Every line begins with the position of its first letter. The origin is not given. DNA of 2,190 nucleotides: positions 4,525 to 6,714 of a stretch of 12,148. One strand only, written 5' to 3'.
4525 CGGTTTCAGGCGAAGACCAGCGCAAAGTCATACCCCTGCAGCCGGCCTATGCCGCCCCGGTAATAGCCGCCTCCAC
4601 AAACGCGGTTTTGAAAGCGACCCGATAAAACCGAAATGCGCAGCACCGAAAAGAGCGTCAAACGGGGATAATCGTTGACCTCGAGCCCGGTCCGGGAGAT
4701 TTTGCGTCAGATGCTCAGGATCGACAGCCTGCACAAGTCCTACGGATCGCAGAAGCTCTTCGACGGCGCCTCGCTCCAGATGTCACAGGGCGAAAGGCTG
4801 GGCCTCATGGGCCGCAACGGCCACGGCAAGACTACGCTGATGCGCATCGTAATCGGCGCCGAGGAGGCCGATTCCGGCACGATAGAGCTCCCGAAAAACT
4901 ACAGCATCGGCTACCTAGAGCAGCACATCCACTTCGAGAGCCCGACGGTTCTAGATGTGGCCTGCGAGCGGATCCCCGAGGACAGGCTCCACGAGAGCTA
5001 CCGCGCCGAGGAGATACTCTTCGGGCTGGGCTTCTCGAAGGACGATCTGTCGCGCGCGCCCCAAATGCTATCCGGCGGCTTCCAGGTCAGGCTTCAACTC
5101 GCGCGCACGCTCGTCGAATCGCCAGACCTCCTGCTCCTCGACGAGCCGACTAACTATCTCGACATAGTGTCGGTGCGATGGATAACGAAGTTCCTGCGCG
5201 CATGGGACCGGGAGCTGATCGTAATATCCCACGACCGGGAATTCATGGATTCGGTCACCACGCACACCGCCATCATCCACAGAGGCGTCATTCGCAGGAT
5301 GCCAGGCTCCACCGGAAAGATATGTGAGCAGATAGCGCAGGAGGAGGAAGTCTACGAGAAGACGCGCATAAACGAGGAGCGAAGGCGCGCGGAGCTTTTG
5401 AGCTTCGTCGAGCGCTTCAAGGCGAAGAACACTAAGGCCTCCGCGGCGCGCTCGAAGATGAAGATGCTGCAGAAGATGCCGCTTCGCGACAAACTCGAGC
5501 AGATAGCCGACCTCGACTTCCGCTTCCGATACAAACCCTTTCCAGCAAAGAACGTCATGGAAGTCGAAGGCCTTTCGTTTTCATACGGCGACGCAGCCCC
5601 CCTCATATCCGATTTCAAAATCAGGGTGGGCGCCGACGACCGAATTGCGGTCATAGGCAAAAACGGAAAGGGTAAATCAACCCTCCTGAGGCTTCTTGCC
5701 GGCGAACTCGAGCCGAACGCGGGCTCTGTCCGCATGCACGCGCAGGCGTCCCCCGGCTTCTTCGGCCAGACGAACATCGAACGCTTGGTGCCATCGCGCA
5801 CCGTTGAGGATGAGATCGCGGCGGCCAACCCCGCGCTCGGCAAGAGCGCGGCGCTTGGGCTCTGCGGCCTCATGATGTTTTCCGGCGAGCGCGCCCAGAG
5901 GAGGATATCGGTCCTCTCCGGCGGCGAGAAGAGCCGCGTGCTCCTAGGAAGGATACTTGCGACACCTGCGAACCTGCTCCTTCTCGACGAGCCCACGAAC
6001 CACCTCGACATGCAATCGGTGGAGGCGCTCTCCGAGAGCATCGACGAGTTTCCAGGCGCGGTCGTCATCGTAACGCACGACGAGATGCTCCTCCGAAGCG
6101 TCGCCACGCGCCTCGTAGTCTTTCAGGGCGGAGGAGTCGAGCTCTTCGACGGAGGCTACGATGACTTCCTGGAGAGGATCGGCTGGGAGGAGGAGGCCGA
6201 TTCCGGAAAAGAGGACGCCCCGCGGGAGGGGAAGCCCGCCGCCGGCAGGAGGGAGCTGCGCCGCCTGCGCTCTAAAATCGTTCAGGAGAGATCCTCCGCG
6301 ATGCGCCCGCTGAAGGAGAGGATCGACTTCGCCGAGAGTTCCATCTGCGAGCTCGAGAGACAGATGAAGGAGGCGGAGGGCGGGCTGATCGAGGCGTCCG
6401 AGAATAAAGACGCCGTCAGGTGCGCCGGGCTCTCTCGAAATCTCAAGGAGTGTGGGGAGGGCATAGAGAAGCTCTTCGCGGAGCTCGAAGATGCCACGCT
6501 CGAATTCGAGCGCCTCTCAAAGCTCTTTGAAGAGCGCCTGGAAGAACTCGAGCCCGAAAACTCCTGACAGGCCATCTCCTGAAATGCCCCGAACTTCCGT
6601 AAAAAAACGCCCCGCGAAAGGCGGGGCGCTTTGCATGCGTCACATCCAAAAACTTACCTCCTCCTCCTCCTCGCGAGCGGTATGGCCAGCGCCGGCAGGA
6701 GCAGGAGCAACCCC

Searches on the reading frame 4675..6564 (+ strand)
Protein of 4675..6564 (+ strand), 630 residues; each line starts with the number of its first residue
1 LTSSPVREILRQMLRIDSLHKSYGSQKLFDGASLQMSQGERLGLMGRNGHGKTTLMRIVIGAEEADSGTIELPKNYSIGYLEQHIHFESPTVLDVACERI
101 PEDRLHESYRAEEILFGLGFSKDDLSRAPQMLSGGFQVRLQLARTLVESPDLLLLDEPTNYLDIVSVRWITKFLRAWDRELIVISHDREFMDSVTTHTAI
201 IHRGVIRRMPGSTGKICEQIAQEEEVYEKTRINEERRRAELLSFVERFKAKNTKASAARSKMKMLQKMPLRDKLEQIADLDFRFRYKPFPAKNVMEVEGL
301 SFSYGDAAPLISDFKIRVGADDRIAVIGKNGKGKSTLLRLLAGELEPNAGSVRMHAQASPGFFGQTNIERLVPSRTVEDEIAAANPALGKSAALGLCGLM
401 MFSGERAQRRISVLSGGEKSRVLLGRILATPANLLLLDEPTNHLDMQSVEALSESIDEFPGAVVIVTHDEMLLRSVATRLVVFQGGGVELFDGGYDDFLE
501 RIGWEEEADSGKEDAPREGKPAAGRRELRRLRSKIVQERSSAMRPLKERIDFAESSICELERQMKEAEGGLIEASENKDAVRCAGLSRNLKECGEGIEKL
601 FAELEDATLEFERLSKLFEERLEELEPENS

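Call 4: search_protein_families(library=pfam, proteins=[window:4675-6564:+], max_evalue=1)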
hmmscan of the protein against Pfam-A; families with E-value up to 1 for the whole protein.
window:4675-6564:+ (630 aa): 33 families (the best 25 are shown)
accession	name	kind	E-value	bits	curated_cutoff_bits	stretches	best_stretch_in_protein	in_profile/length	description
PF00005.33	ABC_tran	-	1.2e-48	165.7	25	2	30-160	2-137/137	ABC transporter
PF12848.13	ABC_tran_Xtn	-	2.3e-13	50.5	25.9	1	201-275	3-77/85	ABC transporter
PF13304.12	AAA_21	-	6.6e-12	46.5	27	3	406-470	230-300/304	AAA domain, putative AbiEii toxin, Type IV TA system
PF02463.25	SMC_N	-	2.2e-11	44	40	2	412-482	135-211/220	RecF/RecN/SMC N terminal domain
PF13555.12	AAA_29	-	1e-05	25.6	27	2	316-338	17-39/61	P-loop containing region of AAA domain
PF05729.18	NACHT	-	0.00022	21.5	26.7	1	323-345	2-24/167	NACHT domain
PF13401.12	AAA_22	-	0.00025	21.8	27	1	324-356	8-41/130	AAA domain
PF03193.22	RsgA_GTPase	-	0.00047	20.4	30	1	322-355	107-140/174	RsgA GTPase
PF01926.29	MMR_HSR1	-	0.00076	20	21.9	1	323-347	1-24/113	50S ribosome-binding GTPase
PF13604.12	AAA_30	-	0.00082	19.6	27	0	325-475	22-130/191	AAA domain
PF02367.23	TsaE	-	0.0016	18.8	26.6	1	35-87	17-72/128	Threonylcarbamoyl adenosine biosynthesis protein TsaE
PF00004.35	AAA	-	0.0054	17.6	21.2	0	326-353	3-30/131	ATPase family associated with various cellular activities (AAA)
PF25199.1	nSTAND_NTPase5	-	0.007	16.6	34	1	324-362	44-83/145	Novel STAND NTPase 5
PF03308.22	MeaB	-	0.0082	15.6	23.1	0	306-346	18-58/273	Methylmalonyl Co-A mutase-associated GTPase MeaB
PF13191.12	AAA_16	-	0.015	16.3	32.6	0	324-383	27-85/167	AAA ATPase domain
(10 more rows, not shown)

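Call 5: search_protein_families(library=ncbifam, proteins=[window:4675-6564:+], max_evalue=1)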
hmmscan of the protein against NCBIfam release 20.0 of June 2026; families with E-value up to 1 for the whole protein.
window:4675-6564:+ (630 aa): 214 families (the best 25 are shown)
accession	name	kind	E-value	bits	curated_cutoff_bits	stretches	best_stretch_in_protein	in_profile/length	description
NF011646.0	PRK15064.1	equivalog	4e-104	348.9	762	2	109-501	133-526/530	ABC-F family ATPase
NF007921.0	PRK10636.1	equivalog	5e-99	332.3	917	2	110-610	128-623/638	ABC transporter ATP-binding protein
NF000355.4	ribo_prot_ABC_F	equivalog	9e-99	331.6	380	2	223-481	244-497/499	ribosomal protection-like ABC-F family protein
NF050005.1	ABC_ATPase_Uup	equivalog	2.7e-90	303.4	900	2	130-568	155-599/636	ATP-binding cassette ATPase Uup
TIGR03719.1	ABC_ABC_ChvD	subfamily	9.2e-87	291.9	806.75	2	130-500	160-531/552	energy-dependent translational throttle protein EttA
NF008775.0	PRK11819.1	equivalog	8.5e-86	288.7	599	2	130-501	162-534/556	energy-dependent translational throttle protein EttA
NF008358.0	PRK11147.1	equivalog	1.7e-84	284.3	936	2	130-568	155-595/635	ABC transporter ATP-binding protein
NF000171.1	ABCF_producer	exception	4.8e-73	246.4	800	4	398-500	149-250/541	TlrC/CarA/OleB/SrmB family ABC-F type ribosomal protection protein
NF000170.2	ABCF_Vga_all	exception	2.2e-71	241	725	2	287-505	264-475/521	Vga family ABC-F type ribosomal protection protein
NF000169.2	ABCF_Sal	exception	8.3e-71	239.3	725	2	118-476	117-494/542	Sal family ABC-F type ribosomal protection protein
NF000168.2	ABCF_Msr_all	exception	7.6e-66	222.7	680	4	17-197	300-474/487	Msr family ABC-F type ribosomal protection protein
NF043038.1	ABCF_CplR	exception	3.1e-64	217.6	780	3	265-506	256-492/544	ABC-F type ribosomal protection protein CplR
NF000514.1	ABCF_OptrA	exception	6.4e-62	209.8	1450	2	112-498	163-547/655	ABC-F type ribosomal protection protein OptrA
NF000166.1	ABCF_CarA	exception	1.9e-57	194.7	1050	3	110-253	152-299/556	ABC-F type ribosomal protection protein Car(A)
NF000167.2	ABCF_Lsa_all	exception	3.2e-57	194.6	750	3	10-198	306-489/492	Lsa family ABC-F type ribosomal protection protein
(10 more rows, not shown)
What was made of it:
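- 4675..6567 (+): ABC-F ATPase, 46 bp after B, possibly in the same transcript. It is probably a housekeeping neighbour and not part of the module. Calls 4 and 5.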

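Call 72: find_related_loci(query=window:4675-6564:+, collection=genome_contigs, flank=10000)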
Query window:4675-6564:+ (630 aa) in genome_contigs; peptide patterns used: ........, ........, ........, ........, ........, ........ (x = any residue, [..] = any of these).
599 stretches matched a pattern (row limit reached: there are more); 504 encode a relative of the query (tblastn E <= 1e-3); the best 80 are kept; 80 distinct loci.
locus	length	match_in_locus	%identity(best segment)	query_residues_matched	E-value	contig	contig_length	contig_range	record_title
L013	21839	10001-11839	66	13-626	0e+0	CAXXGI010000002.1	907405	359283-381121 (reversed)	MAG: bacterium isolate 6c96434a-ce13-4ced-a411-5e06885b37c0 genome assembly, contig: contig_2, whole genome shotgun sequ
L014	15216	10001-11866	56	13-625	0e+0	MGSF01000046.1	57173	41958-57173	MAG: Deltaproteobacteria bacterium RIFCSPLOWO2_02_FULL_50_16 rifcsplowo2_02_scaffold_300, whole genome shotgun sequence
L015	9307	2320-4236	54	4-625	0e+0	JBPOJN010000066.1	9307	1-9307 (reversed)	MAG: Myxococcota bacterium isolate MAG_483 c_000000618991, whole genome shotgun sequence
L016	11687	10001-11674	59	13-564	0e+0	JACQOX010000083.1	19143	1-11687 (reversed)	MAG: Deltaproteobacteria bacterium isolate NC_groundwater_1292_Ag_S-0.2um_52_21 S_p2_S4_coassembly_k141_1707438, whole g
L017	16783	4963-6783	56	13-608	0e+0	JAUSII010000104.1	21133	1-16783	MAG: Deltaproteobacteria bacterium isolate E14_metabat.bin.232 E14_k141_178303, whole genome shotgun sequence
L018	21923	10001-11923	54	5-624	0e+0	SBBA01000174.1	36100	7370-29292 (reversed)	MAG: Candidatus Troglogloeales bacterium isolate Bin_24_1 Hy_contig7596, whole genome shotgun sequence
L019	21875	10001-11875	54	11-630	0e+0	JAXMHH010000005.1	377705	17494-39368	MAG: bacterium isolate STL-UBA1 C1.96.fa-5, whole genome shotgun sequence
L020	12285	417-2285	52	13-626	0e+0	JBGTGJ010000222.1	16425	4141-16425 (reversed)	MAG: bacterium isolate JTS-RE212 k141_3014645, whole genome shotgun sequence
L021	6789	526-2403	53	1-626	0e+0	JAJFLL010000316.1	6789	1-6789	MAG: Deltaproteobacteria bacterium isolate OFTM172 OFTM172_315, whole genome shotgun sequence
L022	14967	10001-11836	51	11-626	0e+0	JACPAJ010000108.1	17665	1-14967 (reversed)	MAG: Deltaproteobacteria bacterium isolate NC_groundwater_228_Ag_S-0.2um_45_8 S5_GD2017_2_S2_scaffold_2075, whole genome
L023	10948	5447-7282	52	13-626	0e+0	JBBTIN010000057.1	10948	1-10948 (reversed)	MAG: Nitrospirota bacterium isolate H32-bin080_1 H32_bin080_1_000000000057, whole genome shotgun sequence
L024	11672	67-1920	53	13-625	0e+0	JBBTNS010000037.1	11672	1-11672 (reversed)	MAG: Nitrospirota bacterium isolate H32-bin103_1 H32_bin103_1_000000000037, whole genome shotgun sequence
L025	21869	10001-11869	52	13-620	0e+0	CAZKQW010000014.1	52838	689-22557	MAG TPA_asm: uncultured Pseudomonadota bacterium isolate SRP278252_co2_16 genome assembly, contig: NODE_1040_length_5283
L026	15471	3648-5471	52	13-625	0e+0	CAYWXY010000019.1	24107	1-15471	MAG TPA_asm: uncultured Pseudomonadota bacterium isolate SRP077602_co8_242 genome assembly, contig: NODE_3041_length_241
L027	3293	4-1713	56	5-624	0e+0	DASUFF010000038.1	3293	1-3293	MAG TPA_asm: bacterium isolate SMAG_U1372 k141_1832812, whole genome shotgun sequence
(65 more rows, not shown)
